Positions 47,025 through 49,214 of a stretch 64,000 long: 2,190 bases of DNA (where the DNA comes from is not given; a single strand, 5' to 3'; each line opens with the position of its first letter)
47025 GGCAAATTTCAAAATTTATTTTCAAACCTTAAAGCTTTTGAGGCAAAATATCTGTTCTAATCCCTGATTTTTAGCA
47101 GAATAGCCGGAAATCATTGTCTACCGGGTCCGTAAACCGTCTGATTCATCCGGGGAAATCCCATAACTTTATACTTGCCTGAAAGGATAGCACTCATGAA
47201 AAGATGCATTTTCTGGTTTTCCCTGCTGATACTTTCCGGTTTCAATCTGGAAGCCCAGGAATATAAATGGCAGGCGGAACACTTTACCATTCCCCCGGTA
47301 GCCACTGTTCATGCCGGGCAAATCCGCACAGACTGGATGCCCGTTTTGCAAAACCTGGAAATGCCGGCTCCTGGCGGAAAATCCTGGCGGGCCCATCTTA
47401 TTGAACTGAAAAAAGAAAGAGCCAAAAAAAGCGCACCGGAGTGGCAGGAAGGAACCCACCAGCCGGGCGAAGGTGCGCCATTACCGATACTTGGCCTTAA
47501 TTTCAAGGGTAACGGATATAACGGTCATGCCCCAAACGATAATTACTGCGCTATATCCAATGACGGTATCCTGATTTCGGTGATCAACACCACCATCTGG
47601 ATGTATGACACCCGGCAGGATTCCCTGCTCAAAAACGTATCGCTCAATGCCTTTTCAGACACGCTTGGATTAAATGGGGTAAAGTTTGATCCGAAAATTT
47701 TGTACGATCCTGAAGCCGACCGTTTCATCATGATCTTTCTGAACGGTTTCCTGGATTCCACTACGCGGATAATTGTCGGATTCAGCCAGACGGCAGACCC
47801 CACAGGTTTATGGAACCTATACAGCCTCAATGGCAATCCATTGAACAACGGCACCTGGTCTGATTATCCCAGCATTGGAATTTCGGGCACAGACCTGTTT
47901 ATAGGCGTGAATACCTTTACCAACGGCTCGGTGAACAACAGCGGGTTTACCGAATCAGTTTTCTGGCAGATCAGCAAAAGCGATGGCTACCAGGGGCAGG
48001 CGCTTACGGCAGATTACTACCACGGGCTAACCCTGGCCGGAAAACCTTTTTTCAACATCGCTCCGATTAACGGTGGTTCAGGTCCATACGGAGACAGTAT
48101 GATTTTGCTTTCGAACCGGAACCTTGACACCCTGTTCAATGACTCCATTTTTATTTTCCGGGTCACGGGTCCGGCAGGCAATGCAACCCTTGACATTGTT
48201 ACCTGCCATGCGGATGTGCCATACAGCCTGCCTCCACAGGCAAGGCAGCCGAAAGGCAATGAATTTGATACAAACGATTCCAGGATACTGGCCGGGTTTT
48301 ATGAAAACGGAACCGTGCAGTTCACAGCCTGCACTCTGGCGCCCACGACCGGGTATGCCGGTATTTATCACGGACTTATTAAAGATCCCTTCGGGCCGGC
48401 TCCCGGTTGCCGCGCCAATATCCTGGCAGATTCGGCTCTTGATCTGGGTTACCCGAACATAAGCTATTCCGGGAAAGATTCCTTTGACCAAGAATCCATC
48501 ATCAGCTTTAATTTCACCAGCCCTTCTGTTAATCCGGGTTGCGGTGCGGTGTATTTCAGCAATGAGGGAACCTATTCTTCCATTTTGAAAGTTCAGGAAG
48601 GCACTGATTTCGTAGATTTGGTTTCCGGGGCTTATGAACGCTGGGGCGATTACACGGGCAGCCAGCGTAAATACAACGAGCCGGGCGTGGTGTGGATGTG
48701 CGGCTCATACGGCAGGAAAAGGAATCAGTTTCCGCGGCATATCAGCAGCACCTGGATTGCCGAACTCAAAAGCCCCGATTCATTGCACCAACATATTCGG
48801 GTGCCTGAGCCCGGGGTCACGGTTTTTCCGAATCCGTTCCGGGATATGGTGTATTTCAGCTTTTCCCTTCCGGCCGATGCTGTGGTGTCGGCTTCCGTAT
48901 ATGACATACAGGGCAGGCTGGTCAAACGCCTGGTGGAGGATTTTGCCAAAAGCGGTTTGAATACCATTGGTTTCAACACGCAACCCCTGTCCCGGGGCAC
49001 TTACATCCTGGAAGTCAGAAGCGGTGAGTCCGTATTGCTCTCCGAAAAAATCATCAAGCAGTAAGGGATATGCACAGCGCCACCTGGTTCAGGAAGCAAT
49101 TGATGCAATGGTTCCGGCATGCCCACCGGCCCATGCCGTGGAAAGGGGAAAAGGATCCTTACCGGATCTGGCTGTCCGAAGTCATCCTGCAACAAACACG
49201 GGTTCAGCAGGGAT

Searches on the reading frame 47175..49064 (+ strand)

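Call 64: search_protein_families(library=pfam, proteins=[window:47175-49064:+], max_evalue=0.001)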
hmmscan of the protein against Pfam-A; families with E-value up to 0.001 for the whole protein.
window:47175-49064:+ (629 aa): 1 family
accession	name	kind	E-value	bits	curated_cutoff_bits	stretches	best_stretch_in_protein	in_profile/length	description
PF18962.6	Por_Secre_tail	-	1.6e-09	38.3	27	1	550-627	1-74/75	Secretion system C-terminal sorting domain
